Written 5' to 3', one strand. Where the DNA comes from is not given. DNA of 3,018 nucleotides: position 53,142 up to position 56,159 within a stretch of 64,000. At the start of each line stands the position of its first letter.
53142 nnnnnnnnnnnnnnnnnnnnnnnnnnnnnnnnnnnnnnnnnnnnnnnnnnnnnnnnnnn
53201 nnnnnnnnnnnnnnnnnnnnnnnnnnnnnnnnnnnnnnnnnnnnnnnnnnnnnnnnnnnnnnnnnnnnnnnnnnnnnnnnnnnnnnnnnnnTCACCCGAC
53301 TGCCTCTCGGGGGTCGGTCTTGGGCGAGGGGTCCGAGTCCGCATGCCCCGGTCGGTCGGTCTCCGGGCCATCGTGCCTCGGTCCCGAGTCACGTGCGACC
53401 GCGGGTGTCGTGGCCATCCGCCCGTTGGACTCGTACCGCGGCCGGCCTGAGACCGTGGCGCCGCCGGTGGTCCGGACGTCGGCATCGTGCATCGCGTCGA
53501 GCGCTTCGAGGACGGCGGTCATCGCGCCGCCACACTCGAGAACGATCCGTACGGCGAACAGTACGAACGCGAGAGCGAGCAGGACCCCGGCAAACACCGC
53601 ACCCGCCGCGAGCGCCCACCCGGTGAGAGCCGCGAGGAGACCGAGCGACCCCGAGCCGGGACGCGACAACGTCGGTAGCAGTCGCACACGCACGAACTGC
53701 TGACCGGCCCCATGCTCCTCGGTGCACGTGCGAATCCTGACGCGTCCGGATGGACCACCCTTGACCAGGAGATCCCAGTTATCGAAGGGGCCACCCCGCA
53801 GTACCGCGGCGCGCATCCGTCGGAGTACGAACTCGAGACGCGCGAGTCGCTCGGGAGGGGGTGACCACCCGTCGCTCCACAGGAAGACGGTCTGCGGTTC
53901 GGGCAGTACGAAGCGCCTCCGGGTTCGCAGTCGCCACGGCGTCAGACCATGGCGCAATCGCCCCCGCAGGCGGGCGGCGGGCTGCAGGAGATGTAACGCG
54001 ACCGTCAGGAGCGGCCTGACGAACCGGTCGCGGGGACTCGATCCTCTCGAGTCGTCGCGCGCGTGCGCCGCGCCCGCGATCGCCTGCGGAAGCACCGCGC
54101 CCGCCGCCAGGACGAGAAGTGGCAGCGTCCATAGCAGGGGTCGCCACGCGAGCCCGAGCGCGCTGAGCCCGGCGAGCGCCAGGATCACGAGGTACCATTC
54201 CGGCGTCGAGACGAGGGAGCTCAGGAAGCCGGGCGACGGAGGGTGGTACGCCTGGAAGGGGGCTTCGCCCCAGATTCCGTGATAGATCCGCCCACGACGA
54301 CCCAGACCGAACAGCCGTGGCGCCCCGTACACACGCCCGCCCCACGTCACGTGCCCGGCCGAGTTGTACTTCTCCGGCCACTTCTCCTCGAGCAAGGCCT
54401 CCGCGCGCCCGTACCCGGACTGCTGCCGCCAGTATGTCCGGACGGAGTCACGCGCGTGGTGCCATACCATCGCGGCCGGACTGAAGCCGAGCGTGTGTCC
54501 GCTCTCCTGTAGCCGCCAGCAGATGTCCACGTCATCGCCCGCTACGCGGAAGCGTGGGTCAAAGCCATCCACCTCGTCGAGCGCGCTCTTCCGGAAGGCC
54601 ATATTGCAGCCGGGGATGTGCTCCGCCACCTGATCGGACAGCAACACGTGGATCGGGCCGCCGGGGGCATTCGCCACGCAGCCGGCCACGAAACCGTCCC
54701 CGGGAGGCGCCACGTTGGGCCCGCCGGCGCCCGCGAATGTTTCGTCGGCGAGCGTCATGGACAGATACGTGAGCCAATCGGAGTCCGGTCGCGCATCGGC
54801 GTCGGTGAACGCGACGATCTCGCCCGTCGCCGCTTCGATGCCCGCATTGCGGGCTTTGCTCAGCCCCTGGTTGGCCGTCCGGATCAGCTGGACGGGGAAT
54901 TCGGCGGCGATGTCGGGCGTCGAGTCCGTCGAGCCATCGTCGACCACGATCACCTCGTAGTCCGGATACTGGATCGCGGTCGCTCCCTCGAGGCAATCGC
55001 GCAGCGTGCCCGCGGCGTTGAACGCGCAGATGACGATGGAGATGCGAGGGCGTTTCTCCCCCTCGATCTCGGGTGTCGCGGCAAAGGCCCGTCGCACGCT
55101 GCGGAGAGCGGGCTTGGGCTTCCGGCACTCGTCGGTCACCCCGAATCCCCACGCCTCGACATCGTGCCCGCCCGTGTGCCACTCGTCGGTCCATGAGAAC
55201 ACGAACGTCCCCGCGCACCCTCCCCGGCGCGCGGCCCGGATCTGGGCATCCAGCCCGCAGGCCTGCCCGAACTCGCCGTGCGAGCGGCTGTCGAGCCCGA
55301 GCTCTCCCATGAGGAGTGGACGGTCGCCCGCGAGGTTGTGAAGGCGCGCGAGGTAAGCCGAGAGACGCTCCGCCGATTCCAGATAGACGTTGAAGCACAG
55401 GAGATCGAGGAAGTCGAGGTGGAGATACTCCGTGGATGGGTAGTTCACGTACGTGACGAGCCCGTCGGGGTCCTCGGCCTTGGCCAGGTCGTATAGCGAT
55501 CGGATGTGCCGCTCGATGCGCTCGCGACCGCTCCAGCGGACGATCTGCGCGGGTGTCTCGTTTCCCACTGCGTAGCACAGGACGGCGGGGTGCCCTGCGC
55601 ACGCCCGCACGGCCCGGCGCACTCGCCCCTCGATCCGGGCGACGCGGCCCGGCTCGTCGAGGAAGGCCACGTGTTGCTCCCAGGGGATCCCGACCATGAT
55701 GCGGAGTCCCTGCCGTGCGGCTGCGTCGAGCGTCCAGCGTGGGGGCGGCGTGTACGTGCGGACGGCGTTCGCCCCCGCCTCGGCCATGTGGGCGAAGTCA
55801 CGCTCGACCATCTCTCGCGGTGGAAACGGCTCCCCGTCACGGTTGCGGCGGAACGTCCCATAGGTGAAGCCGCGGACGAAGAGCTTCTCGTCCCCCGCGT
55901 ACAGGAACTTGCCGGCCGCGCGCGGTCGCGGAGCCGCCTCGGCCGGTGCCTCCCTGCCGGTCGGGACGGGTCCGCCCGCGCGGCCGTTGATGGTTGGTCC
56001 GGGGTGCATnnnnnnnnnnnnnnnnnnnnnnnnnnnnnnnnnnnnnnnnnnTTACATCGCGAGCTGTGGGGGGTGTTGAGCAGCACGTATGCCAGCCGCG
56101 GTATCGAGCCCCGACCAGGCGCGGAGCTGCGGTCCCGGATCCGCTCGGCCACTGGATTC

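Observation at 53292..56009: Operon leader is a GH-A hydrolase / GT2 / membrane-domain tri-fusion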

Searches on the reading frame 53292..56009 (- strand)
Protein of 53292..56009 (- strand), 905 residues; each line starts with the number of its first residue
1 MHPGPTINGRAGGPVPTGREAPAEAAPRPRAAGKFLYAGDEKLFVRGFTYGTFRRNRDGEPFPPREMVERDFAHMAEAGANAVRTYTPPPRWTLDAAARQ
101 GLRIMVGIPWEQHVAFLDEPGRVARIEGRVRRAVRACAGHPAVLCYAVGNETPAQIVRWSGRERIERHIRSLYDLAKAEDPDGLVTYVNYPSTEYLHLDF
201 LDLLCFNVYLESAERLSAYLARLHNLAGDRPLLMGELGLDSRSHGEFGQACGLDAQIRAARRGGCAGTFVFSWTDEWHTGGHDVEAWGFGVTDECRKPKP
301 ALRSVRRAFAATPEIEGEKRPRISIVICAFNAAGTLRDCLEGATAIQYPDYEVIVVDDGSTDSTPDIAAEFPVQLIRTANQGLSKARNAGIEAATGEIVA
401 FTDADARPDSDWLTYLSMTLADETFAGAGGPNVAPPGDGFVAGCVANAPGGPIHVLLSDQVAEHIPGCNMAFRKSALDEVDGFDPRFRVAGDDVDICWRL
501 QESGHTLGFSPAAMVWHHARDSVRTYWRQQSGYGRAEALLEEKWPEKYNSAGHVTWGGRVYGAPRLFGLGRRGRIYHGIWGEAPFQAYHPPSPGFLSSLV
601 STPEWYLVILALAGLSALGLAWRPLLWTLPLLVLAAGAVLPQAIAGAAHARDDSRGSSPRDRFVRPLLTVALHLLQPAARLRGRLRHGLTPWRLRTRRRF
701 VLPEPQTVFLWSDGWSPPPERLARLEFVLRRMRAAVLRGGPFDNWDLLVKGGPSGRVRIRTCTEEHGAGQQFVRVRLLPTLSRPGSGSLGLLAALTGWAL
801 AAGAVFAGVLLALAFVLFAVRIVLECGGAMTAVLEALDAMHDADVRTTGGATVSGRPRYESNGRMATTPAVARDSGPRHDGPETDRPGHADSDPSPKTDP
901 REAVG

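Call 5: search_protein_families(library=pfam, proteins=[window:53292-56009:-], max_evalue=0.01)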
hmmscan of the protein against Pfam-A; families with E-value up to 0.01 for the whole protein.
window:53292-56009:- (905 aa): 7 families
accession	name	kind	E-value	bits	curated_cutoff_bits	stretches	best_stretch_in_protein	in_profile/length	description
PF00535.33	Glycos_transf_2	-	1.1e-31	110.5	23.3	1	324-480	1-167/168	Glycosyl transferase family 2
PF13641.12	Glyco_tranf_2_3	-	3.5e-21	76.7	27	1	321-529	1-223/230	Glycosyltransferase like family 2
PF13632.12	Glyco_trans_2_3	-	1.8e-12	48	27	1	398-636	1-194/198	Glycosyl transferase family group 2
PF02836.23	Glyco_hydro_2_C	-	8.8e-10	38.6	21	1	57-241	28-214/302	Glycosyl hydrolases family 2, TIM barrel domain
PF10111.15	Glyco_tranf_2_2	-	4.1e-08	33.5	27.3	1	324-413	1-99/276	Glycosyltransferase like family 2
PF13506.12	Glyco_transf_21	-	1.3e-07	31.7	21.7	1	389-531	24-170/174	Glycosyl transferase family 21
PF02709.20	Glyco_transf_7C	-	0.0054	16.8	23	0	464-509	18-64/78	N-terminal domain of galactosyltransferase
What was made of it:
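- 55074..55928 (-): Clan GH-A (beta/alpha)8 barrel, residues 28-312. No signal peptide, so predicted cytoplasmic. Pfam GH2_C (call 5).
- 54357..55049 (-): GT2 (GT-A) catalytic domain, residues 321-551. Contains DDGS (357-360), DAD (403-405), GDDVD (491-495) and the QQSGY helix (529-533). Pfam PF00535, 110 bits (call 5).
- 54066..54203 (-): First TM hairpin, residues 603-648. Covered by the Pfam Glyco_trans_2_3 match up to residue 636 (call 5).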

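Call 6: search_protein_families(library=ncbifam, proteins=[window:53292-56009:-], max_evalue=0.01)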
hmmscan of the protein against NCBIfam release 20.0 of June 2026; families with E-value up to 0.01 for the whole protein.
window:53292-56009:- (905 aa): 28 families (the best 25 are shown)
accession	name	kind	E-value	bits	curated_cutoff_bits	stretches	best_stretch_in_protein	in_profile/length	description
TIGR03965.1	mycofact_glyco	equivalog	5.9e-47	160.6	280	1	314-551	67-314/467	mycofactocin biosynthesis glycosyltransferase MftF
NF041875.1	EPS_EpsD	equivalog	1.6e-30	106.6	370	2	323-413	1-97/325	exopolysaccharide biosynthesis glycosyltransferase EpsD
TIGR03937.1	PgaC_IcaA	equivalog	3.8e-26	92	422.3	1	312-539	36-274/407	poly-beta-1,6-N-acetyl-D-glucosamine synthase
NF007482.0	PRK10073.1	equivalog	7.4e-21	74.5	423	1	319-410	4-100/334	glycosyltransferase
NF041394.1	GtaseAglG_Halo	equivalog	3.7e-18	65.8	440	1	322-430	2-117/304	glucosyl-dolichyl phosphate glucuronosyltransferase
TIGR04283.1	glyco_like_mftF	equivalog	7.5e-18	64.9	182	1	323-510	1-178/221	TIGR04283 family arsenosugar biosynthesis glycosyltransferase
NF038299.1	EPS_HpsN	equivalog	1.5e-15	57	425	2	321-424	1-110/317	hormogonium polysaccharide biosynthesis glycosyltransferase HpsN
NF038302.1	EPS_HpsE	equivalog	2.1e-14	53.2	300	1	323-431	3-122/307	hormogonium polysaccharide biosynthesis glycosyltransferase HpsE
NF047683.1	TeichurnBiosyTuaG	equivalog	5.6e-12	45.8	400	1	319-411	4-102/252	teichuronic acid biosynthesis protein TuaG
NF053739.1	GlytfEpsEBac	equivalog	4.6e-08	32.4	450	1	321-405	1-92/265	glycosyltransferase EpsE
TIGR04242.1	nodulat_NodC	equivalog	3.2e-07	29.7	550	1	309-430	36-166/395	chitooligosaccharide synthase NodC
NF050050.1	ProtGlycPglI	equivalog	8.1e-07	28.7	500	1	321-406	2-94/306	GalNAc(5)-diNAcBac-PP-undecaprenol beta-1,3-glucosyltransferase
TIGR03469.1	HpnB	hypoth_equivalog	8.2e-07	28.4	379.25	1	317-386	40-110/386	hopene-associated glycosyltransferase HpnB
TIGR03111.1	glyc2_xrt_Gpos1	hypoth_equivalog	8.5e-07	28.1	363.95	1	317-412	45-148/439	TIGR03111 family XrtG-associated glycosyltransferase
NF045692.1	OglycostaseCruG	equivalog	2.5e-06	26.7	600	1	316-369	36-89/386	2'-O-glycosyltransferase CruG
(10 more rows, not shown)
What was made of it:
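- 54357..55049 (-): NCBIfam best hit MftF, 160.6 bits, below its cutoff (call 6).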

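Call 7: search_solved_structures(query=window:53292-56009:-, max_evalue=0.01, show_alignments=3)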
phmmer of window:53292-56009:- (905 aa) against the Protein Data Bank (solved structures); distinct sequences matched with E-value up to 0.01: 29.
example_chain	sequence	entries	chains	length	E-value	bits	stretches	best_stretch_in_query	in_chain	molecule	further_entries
2z87_A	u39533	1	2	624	1e-15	59.9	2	323-428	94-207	Chondroitin synthase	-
2z86_A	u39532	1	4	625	1e-15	59.9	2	323-428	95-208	Chondroitin synthase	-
3bcv_A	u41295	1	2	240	2e-13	52.2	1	321-415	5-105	Putative glycosyltransferase protein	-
5hea_A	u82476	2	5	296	9.3e-12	46.8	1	322-422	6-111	Putative glycosyltransferase (GalT1)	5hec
6p61_A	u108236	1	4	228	1.2e-11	46.4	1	318-420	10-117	Glycosyltransferase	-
6yv7_B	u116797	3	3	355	3.9e-10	41.4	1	318-499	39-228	Glycosyl transferase, family 2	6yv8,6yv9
6yv7_A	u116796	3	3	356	3.9e-10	41.4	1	318-499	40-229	Glycosyl transferase, family 2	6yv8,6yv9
22ao_A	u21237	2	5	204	3.1e-07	31.8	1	319-410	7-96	GmaR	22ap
5mlz_A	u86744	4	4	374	6.7e-07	30.7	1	322-409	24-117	Dolichol monophosphate mannose synthase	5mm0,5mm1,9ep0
9fz9_A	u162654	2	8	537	1.3e-05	26.4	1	40-283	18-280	Glycoside hydrolase family 2 catalytic domain-containing protein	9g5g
9omm_A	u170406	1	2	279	1.9e-05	25.9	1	323-406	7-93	Glycosyltransferase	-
9omh_A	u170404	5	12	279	1.9e-05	25.9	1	323-406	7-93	Glycosyltransferase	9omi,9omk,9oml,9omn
9omj_A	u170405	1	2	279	2.1e-05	25.7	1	323-406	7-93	Glycosyltransferase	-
8vh7_A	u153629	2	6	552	6.2e-05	24.2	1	319-406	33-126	Heparosan synthase B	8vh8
8viw_A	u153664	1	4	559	6.3e-05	24.2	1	319-406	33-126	Heparosan synthase B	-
9hwj_A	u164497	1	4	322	0.0031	18.6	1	322-416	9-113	Undecaprenyl-phosphate 4-deoxy-4-formamido-L-arabinose transferase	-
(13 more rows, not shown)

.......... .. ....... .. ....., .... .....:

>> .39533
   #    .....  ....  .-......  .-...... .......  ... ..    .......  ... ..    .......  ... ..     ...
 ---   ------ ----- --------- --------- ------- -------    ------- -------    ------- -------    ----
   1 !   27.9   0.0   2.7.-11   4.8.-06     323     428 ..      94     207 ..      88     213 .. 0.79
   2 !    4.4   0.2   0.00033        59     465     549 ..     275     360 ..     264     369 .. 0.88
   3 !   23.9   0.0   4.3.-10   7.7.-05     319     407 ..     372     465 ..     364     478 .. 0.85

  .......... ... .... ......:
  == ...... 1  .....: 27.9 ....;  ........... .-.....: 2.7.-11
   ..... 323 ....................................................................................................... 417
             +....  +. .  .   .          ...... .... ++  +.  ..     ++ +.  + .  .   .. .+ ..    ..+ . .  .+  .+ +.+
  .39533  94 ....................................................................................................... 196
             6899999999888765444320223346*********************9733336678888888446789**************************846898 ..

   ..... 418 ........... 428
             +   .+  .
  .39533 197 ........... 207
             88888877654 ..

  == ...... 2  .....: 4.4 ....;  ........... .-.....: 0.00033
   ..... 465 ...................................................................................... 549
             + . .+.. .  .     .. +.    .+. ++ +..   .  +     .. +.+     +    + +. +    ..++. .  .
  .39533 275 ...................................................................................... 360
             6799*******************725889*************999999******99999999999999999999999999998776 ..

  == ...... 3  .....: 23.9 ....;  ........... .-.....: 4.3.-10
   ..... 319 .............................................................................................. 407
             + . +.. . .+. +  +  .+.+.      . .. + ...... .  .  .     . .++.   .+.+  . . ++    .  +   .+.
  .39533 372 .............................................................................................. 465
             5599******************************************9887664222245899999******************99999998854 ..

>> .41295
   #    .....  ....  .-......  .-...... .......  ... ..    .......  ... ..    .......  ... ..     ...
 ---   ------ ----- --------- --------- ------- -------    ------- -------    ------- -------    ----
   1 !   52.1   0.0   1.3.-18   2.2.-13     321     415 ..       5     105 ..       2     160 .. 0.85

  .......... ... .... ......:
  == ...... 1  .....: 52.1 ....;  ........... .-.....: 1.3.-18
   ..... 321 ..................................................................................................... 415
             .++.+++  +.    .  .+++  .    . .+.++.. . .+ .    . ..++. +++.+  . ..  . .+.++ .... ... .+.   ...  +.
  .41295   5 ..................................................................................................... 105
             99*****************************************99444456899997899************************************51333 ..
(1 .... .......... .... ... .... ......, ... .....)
